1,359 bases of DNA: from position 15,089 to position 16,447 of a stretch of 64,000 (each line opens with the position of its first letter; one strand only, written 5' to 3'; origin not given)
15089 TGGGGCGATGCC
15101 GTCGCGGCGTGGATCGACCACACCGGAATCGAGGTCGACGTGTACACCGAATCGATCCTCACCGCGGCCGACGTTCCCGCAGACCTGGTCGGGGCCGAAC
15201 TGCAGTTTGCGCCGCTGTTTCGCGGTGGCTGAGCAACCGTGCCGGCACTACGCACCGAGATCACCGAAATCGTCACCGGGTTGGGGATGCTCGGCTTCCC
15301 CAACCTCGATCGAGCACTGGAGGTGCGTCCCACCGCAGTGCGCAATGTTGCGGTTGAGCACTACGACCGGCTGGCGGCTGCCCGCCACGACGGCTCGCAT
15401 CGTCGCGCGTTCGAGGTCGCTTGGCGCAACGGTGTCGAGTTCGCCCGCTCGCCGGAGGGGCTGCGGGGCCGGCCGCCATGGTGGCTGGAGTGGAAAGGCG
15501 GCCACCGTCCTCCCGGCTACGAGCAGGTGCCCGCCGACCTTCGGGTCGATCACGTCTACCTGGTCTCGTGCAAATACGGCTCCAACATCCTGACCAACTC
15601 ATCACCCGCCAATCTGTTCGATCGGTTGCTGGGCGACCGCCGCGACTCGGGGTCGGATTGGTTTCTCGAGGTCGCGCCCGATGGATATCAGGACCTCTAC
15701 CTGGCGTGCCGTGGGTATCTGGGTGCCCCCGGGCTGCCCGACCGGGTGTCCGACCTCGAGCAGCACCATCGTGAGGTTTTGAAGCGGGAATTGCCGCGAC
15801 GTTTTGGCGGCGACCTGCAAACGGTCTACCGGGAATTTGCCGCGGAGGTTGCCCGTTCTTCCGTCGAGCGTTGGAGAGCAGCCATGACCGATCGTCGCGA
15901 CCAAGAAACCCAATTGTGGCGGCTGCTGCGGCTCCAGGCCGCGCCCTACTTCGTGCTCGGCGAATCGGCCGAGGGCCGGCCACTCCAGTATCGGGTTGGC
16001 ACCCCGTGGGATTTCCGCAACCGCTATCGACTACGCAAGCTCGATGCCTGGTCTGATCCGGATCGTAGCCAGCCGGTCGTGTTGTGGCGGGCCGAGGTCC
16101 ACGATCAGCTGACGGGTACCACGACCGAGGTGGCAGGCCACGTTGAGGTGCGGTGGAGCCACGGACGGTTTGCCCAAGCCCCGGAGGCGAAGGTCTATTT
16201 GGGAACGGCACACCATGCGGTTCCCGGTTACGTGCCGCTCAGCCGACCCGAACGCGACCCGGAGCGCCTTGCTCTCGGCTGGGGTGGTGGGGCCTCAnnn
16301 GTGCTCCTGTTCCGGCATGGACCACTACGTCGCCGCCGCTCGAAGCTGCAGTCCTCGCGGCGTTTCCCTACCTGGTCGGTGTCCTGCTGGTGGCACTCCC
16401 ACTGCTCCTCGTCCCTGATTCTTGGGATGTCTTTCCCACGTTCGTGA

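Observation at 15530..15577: PD-x9-SxK motif on a hydrophobic strand in the 353-aa protein: candidate restriction endonuclease active site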

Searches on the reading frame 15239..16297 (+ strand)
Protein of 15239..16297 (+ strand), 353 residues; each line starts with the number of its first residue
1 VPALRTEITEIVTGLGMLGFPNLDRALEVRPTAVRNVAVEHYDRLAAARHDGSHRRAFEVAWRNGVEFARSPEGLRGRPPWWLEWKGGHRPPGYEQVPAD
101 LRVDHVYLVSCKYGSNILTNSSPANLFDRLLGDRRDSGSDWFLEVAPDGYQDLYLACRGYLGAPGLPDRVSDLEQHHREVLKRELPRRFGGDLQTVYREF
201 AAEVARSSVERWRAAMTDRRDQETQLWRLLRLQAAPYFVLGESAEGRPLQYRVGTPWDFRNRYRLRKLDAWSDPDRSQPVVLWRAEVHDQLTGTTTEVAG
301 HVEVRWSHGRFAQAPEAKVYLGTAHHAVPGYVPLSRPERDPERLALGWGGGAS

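Call 3: search_protein_families(library=pfam, proteins=[window:15239-16297:+], max_evalue=1)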
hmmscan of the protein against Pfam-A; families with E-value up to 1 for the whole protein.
window:15239-16297:+ (353 aa): 0 families

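Call 4: search_protein_families(library=ncbifam, proteins=[window:15239-16297:+], max_evalue=1)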
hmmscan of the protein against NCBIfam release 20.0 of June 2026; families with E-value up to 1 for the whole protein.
window:15239-16297:+ (353 aa): 0 families

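Call 5: search_protein_families(library=padloc, proteins=[window:15239-16297:+], max_evalue=1)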
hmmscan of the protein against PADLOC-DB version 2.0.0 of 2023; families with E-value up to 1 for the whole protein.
window:15239-16297:+ (353 aa): 1 family
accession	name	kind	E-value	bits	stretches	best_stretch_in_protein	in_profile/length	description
PDLC03456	REase_II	-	0.00076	16.7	1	293-327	340-374/387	Type II restriction enzyme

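Call 6: find_homologous_proteins(query=window:15239-16297:+, max_evalue=0.001)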
Query window:15239-16297:+ (353 aa): 3637 proteins with E <= 0.001 among 8000 candidates; the best 120 are listed.
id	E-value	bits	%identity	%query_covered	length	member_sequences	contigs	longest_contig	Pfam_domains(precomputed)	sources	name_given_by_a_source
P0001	1.0e-218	744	91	100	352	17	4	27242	-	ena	-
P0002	1.5e-201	687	85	99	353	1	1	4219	-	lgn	-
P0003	6.2e-164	564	74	95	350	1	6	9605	-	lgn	-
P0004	6.0e-163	560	72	99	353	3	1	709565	-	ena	-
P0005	1.6e-159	549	69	99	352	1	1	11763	-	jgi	jgi:hypothetical protein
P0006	3.8e-158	544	72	99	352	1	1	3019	-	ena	-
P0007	1.1e-157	543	70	99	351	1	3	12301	-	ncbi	-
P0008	1.8e-157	542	71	99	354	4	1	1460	-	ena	-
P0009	6.3e-157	540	70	100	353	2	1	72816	-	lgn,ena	-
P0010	1.2e-156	539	71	99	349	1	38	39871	-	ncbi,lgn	-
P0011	1.4e-156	539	69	99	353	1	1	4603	-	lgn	-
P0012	4.7e-155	534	70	95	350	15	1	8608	-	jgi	jgi:hypothetical protein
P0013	2.0e-154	532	71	95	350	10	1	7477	-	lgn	-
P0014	2.4e-153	529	68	99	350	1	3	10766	-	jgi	jgi:hypothetical protein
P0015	5.6e-153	527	71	97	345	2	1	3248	-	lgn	-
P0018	4.2e-151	521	68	99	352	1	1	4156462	-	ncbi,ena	-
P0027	8.1e-146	504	67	95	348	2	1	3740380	-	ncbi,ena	-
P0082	3.9e-128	446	60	96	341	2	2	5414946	-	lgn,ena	-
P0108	5.3e-126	439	60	95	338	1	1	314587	-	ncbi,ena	-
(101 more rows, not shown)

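Call 7: search_solved_structures(query=window:15239-16297:+, max_evalue=10, show_alignments=2)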
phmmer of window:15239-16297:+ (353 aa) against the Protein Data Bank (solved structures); distinct sequences matched with E-value up to 10: 0.

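Call 12: find_encoding_contigs(protein=P0018, flank=6000, max_places=2)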
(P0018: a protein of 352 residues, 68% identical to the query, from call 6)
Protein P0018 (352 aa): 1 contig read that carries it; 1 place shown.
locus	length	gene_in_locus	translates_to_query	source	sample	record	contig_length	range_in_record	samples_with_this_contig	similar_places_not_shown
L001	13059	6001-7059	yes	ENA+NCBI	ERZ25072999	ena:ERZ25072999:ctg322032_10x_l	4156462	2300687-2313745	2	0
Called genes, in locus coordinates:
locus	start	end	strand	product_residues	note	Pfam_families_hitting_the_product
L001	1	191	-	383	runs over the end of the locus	PF02608:Bmp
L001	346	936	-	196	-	PF02592:Vut_1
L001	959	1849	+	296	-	PF00800:PDT, PF01842:ACT (faint)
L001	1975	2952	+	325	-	PF13338:AbiEi_4, PF18741:MTES_1575 (faint)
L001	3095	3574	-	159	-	PF20789:4HBT_3C (weak), PF03061:4HBT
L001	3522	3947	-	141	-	PF08327:AHSA1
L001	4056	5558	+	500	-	PF01555:N6_N4_Mtase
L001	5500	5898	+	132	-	-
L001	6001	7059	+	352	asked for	-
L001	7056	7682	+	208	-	-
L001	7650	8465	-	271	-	PF27441:MutS_C (faint), PF04784:DUF547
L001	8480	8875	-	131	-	PF00578:AhpC-TSA (weak), PF13911:AhpC-TSA_2 (weak)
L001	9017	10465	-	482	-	PF06965:Na_H_antiport_1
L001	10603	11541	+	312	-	PF01699:Na_Ca_ex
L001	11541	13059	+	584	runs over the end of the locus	PF14716:HHH_8, PF11798:IMS_HHH (faint), PF14520:HHH_5, PF14791:DNA_pol_B_thumb, PF02811:PHP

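Call 13: find_encoding_contigs(protein=P0082, flank=6000, max_places=2)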
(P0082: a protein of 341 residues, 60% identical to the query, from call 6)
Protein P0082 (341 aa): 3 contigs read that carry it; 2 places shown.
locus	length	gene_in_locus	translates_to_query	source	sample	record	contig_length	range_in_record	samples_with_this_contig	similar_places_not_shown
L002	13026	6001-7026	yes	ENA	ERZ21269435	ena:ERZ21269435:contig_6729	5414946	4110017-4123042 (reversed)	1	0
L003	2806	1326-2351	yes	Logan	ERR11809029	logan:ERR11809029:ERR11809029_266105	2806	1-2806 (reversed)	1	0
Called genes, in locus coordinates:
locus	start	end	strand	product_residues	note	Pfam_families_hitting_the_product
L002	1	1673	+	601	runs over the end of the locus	PF00664:ABC_membrane, PF00005:ABC_tran, PF13304:AAA_21 (faint)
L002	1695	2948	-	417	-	PF02557:VanY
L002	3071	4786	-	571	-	PF00795:CN_hydrolase, PF02540:NAD_synthase, PF00733:Asn_synthase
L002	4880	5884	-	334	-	-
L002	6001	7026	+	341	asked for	-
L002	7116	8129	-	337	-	PF03951:Gln-synt_N, PF00120:Gln-synt_C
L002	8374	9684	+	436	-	PF03951:Gln-synt_N, PF00120:Gln-synt_C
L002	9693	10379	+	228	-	PF21695:GlnR_1st (weak), PF00486:Trans_reg_C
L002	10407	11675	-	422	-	PF02812:ELFV_dehydrog_N, PF00208:ELFV_dehydrog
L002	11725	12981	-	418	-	PF02403:Seryl_tRNA_N, PF00587:tRNA-synt_2b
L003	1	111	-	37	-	?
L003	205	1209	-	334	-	-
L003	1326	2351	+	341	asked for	-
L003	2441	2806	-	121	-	?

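Call 14: search_protein_families(library=pfam, proteins=[L002:4880-5884:-, L001:5500-5898:+, L001:7056-7682:+], max_evalue=1)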
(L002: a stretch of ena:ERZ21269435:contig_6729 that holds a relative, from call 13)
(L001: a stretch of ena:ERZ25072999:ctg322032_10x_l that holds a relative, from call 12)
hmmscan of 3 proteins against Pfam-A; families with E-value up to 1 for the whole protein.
L002:4880-5884:- (334 aa): 3 families
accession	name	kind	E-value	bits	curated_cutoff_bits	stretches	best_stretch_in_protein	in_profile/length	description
PF14493.12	HTH_40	-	0.031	15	27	1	112-179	9-67/89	Helix-turn-helix domain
PF01418.23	HTH_6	-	0.04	14.4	28.3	0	158-178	10-30/77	Helix-turn-helix domain, rpiR family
PF10399.14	UCR_Fe-S_N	-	0.5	10.3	24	0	25-44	14-33/41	Ubiquitinol-cytochrome C reductase Fe-S subunit TAT signal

L001:5500-5898:+ (132 aa): 0 families

L001:7056-7682:+ (208 aa): 0 families

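Call 16: find_encoding_contigs(protein=P0027, flank=6000, max_places=1)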
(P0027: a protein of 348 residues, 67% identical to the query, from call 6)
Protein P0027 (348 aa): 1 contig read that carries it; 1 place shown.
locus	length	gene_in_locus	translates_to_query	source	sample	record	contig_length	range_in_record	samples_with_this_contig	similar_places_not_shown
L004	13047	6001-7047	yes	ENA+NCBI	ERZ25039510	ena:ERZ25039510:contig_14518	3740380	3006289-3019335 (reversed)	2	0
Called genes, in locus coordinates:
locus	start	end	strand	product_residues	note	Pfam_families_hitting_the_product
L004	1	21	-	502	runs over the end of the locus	PF00005:ABC_tran, PF13304:AAA_21 (faint), PF00005:ABC_tran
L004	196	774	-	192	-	PF02608:Bmp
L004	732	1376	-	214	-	-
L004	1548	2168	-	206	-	PF02592:Vut_1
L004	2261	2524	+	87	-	-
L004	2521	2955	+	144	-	PF01850:PIN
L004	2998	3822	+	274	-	PF00800:PDT, PF01842:ACT (weak)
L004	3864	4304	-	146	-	PF08327:AHSA1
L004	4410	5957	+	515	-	PF08241:Methyltransf_11 (faint), PF13649:Methyltransf_25 (faint), PF01555:N6_N4_Mtase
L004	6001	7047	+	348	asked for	-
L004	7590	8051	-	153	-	-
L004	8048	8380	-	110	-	PF03334:PhaG_MnhG_YufB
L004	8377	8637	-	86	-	PF04066:MrpF_PhaF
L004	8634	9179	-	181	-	PF01899:MNHE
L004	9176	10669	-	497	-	PF00361:Proton_antipo_M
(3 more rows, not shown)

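Call 17: find_encoding_contigs(protein=P0108, flank=6000, max_places=1)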
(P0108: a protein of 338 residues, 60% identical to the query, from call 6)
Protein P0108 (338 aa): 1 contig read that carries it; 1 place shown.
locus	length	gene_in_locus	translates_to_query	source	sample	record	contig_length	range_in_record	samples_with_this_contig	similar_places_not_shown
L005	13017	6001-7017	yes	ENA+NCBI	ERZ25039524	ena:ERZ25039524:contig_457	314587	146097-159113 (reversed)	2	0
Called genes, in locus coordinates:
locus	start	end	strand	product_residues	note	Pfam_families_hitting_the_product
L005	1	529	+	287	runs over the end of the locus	PF00590:TP_methylase, PF23016:RsmI_C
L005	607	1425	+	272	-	-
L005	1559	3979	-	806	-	PF00989:PAS, PF08448:PAS_4, PF13188:PAS_8 (faint), PF13426:PAS_9, PF08447:PAS_3, PF00990:GGDEF, PF00563:EAL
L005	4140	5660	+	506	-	PF08241:Methyltransf_11 (faint), PF01555:N6_N4_Mtase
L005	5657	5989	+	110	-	-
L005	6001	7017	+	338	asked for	-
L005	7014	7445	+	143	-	PF11969:DcpS_C, PF01230:HIT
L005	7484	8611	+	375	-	-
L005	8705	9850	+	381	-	-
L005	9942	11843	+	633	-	PF01471:PG_binding_1 (weak), PF25967:RND-MFP_C (faint)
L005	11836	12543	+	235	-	PF00005:ABC_tran, PF13304:AAA_21 (faint)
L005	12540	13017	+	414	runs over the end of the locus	PF12704:MacB_PCD, PF02687:FtsX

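Call 18: predict_structure(alignment_id=A2)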
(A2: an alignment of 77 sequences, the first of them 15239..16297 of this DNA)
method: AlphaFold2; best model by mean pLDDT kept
length: 353 residues; sequences in the alignment: 77
mean_pLDDT: 88.3   pTM: 0.83
mean pLDDT of the five models: 88.3, 87.6, 85.4, 85.3, 80.4
residues with pLDDT >= 90: 253; 70-90: 62; 50-70: 17; < 50: 21
segments of 3 or more residues with pLDDT < 50: 131-135, 337-347, 349-353
pLDDT, mean of each block of 10 residues (from residue 1): 87 97 98 95 98 96 96 93 86 66 91 86 76 57 94 97 94 93 92 96 95 91 93 88 89 94 97 94 98 97 87 85 92 69 45 47
secondary structure, 60 per line:
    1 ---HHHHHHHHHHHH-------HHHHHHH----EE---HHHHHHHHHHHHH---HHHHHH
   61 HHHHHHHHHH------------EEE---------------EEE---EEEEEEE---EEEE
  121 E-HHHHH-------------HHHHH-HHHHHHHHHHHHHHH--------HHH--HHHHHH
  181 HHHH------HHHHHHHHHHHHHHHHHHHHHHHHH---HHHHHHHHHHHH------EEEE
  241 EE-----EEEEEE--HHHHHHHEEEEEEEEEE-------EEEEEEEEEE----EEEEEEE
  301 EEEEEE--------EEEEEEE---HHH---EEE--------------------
elements in order: H4-15 H23-29 H39-51 H55-70 E83-85 E101-103 E107-113 E117-121 H123-127 H141-145 H147-161 H175-184 H191-215 H219-230 E237-242 E248-253 H256-262 E263-272 E280-289 E294-306 E315-321 E331-333

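Call 22: fold_search(model_id=the predicted structure, library=pdb)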
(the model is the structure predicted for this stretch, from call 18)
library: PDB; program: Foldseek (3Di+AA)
matches with E <= 10: 412; with E <= 0.001: 0
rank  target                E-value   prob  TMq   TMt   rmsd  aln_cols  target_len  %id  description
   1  4u9b                  1.4e-01  0.18  0.17  0.26  14.2       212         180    7  Crystal structure of an H-NOX protein from S. oneidensis in the Fe(II)NO ligation state (released 2014-10-01)
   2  8f2r_J                1.5e-01  0.10  0.09  0.16  24.3       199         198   12  Human CCC complex (released 2023-05-24)
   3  6rmr_B                1.7e-01  0.09  0.13  0.12  13.9       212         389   16  Crystal structure of Escherichia coli periplasmic glucose-1-phosphatase H18D mutant (released 2020-05-13)
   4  8p0w_J                1.8e-01  0.09  0.10  0.17  23.6       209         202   13  Structure of the human Commander complex COMMD ring (released 2024-03-20)
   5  3iqb                  2.4e-01  0.09  0.14  0.21  14.3       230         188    9  Tt I75F/L144F H-NOX (released 2010-01-19)
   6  4u99_B                2.5e-01  0.15  0.18  0.26  14.0       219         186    8  Crystal structure of an H-NOX protein from S. oneidensis in the Fe(II) ligation state, Q154A/Q155A/K156A mutant (released 2014-10-01)
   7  3ntl_A                2.7e-01  0.08  0.14  0.13  12.6       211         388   13  Crystal Structure of Glucose-1-phosphatase (AgpE) from Enterobacter cloacae (released 2011-07-27)
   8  4u99_A                3.3e-01  0.11  0.17  0.25  13.6       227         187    8  Crystal structure of an H-NOX protein from S. oneidensis in the Fe(II) ligation state, Q154A/Q155A/K156A mutant (released 2014-10-01)
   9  1mus_A                3.5e-01  0.02  0.08  0.07  19.7       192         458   11  crystal structure of Tn5 transposase complexed with resolved outside end DNA (released 2002-09-27)
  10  1nt4_A                4.2e-01  0.08  0.15  0.14  13.6       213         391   14  Crystal structure of Escherichia coli periplasmic glucose-1-phosphatase H18A mutant complexed with glucose-1-phosphate (released 2004-01-13)
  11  8hbf_B                4.7e-01  0.07  0.14  0.10  14.3       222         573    7  Structure of human soluble guanylate cyclase in the NO+Rio state at 3.1 angstrom (released 2023-04-19)
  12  3lah_A                4.7e-01  0.06  0.13  0.19  14.7       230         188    7  Structural insights into the molecular mechanism of H-NOX activation (released 2010-03-16)
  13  7z32                  4.9e-01  0.05  0.15  0.13  15.7       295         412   12  Escherichia coli periplasmic phytase AppA D304A mutant, phosphohistidine intermediate (released 2022-03-16)
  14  3ecp_A                4.9e-01  0.04  0.09  0.07  16.9       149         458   12  Crystal Structure Of Tn5 Transposase Complexed With 5' Phosphorylated Transposon End DNA (released 2008-10-21)
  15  4dm0_A                5.5e-01  0.03  0.09  0.07  19.3       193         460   13  TN5 transposase: 20MER OUTSIDE END 2 MN complex (released 2012-02-22)
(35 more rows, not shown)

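Call 27: search_solved_structures(query=A2, max_evalue=10, show_alignments=3)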
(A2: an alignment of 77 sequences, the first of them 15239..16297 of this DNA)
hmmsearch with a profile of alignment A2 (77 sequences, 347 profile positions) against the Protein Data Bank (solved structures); distinct sequences matched with E-value up to 10: 0.

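Call 28: search_protein_families(library=phrogs, proteins=[window:15239-16297:+], max_evalue=1)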
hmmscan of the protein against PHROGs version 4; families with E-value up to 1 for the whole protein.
window:15239-16297:+ (353 aa): 0 families

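Call 29: search_protein_families(library=padloc, alignment_id=A2, max_evalue=0.1)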
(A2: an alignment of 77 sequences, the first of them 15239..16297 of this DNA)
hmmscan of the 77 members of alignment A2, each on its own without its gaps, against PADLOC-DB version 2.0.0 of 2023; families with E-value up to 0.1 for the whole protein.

A. member 1, window:15239-16297:+ (353 aa): 1 family
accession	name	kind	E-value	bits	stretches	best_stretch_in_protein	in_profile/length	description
PDLC03456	REase_II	-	0.00076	16.7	1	293-327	340-374/387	Type II restriction enzyme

B. families by the number of members that match (of 77 scanned): 2 families
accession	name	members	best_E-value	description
PDLC03456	REase_II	76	9.1e-05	Type II restriction enzyme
PDLC00600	ZorA1|ZorA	1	0.019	MotA/ExbB/TolQ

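Call 31: search_dna_similar(query=window:15239-16297:+, collection=plasmids, mode=protein, max_evalue=0.01, max_rows=20)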
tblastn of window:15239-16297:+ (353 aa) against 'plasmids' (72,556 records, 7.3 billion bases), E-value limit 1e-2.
No match.

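Call 32: search_dna_similar(query=window:15239-16297:+, collection=phages, mode=protein, max_evalue=0.01, max_rows=20)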
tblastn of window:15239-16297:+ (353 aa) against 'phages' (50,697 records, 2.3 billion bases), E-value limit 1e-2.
No match.

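Call 38: search_protein_representatives(alignment_id=A1)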
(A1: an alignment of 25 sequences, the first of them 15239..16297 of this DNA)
Query: 25 sequences, 347 profile positions. Proteins with E-value up to 0.001 (for the whole library): 633; up to 1e-10: 486; up to 1e-30: 204. The best 150 are listed.
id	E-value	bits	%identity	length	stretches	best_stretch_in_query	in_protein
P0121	2.6e-142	490.4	-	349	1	1-336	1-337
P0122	3.0e-125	434.3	-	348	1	1-341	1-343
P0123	2.1e-124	431.5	-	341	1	1-336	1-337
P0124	2.4e-124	431.3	-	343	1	2-335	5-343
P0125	2.1e-121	421.7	-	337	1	1-334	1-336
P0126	2.0e-120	418.4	-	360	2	1-291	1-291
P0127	6.1e-120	416.8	-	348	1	1-334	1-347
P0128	4.8e-117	407.3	-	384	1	1-339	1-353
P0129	2.1e-116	405.2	-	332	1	1-334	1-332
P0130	3.2e-115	401.3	-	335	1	1-335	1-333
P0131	6.8e-115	400.2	-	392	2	163-334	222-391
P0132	3.4e-113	394.6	-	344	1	1-334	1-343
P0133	2.9e-112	391.6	-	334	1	3-334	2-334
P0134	6.1e-110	383.9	-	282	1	1-270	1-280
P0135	8.8e-110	383.4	-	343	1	1-334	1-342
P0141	1.6e-102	359.5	-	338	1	1-335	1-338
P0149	3.3e-96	338.8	-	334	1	1-335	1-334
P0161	8.5e-84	298.0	-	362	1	10-336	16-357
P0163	1.2e-81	290.8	-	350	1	1-337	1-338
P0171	1.6e-75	270.7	-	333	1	1-334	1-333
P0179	2.3e-70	253.8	-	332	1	32-332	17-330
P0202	1.7e-57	211.4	-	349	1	2-335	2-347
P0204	8.8e-57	209.1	-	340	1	1-333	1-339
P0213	5.6e-54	199.9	-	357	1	1-337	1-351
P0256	1.5e-43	165.6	-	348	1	2-333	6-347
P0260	7.1e-42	160.1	-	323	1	1-334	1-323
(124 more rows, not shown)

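Call 40: list_cluster_members(proteins=[P0141, P0149, P0161, P0163, P0171, P0179, P0202, P0204, P0213, P0256])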
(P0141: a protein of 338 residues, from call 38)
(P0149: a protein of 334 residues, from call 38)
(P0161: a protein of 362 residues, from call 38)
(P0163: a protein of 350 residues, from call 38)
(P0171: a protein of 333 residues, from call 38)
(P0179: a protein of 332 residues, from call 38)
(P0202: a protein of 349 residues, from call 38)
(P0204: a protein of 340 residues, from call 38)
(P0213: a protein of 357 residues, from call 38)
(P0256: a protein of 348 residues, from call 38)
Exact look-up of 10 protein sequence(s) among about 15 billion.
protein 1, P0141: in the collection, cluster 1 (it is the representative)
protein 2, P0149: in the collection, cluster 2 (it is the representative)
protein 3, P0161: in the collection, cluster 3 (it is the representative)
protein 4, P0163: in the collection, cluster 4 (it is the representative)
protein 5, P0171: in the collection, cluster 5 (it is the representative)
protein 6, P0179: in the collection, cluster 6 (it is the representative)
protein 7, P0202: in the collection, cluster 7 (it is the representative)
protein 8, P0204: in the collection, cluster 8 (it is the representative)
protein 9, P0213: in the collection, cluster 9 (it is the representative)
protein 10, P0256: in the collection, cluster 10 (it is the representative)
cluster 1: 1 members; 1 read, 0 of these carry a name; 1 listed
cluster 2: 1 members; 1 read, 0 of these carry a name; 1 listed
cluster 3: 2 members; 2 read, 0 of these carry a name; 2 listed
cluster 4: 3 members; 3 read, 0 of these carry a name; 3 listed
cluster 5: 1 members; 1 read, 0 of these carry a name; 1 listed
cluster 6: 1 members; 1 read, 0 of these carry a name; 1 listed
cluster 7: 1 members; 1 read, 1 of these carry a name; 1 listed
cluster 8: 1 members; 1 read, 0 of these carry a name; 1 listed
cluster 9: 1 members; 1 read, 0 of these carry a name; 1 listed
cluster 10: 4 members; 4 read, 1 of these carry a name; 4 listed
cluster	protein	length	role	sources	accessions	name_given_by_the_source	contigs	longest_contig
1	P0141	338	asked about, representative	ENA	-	-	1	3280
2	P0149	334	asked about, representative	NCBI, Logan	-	-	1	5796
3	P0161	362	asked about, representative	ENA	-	-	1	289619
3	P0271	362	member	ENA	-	-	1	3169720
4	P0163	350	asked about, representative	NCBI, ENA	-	-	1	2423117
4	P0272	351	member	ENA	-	-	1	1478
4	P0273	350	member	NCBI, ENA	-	-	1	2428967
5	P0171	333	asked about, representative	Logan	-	-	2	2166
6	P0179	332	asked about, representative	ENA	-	-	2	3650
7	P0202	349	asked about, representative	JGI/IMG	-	hypothetical protein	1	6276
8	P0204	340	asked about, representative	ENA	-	-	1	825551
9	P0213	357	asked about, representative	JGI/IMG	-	-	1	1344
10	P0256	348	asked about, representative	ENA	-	-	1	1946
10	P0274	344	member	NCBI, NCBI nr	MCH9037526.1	MAG: hypothetical protein IH860_09465 [Chloroflexi bacterium] | hypothetical protein [Chloroflexota bacterium]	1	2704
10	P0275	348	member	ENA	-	-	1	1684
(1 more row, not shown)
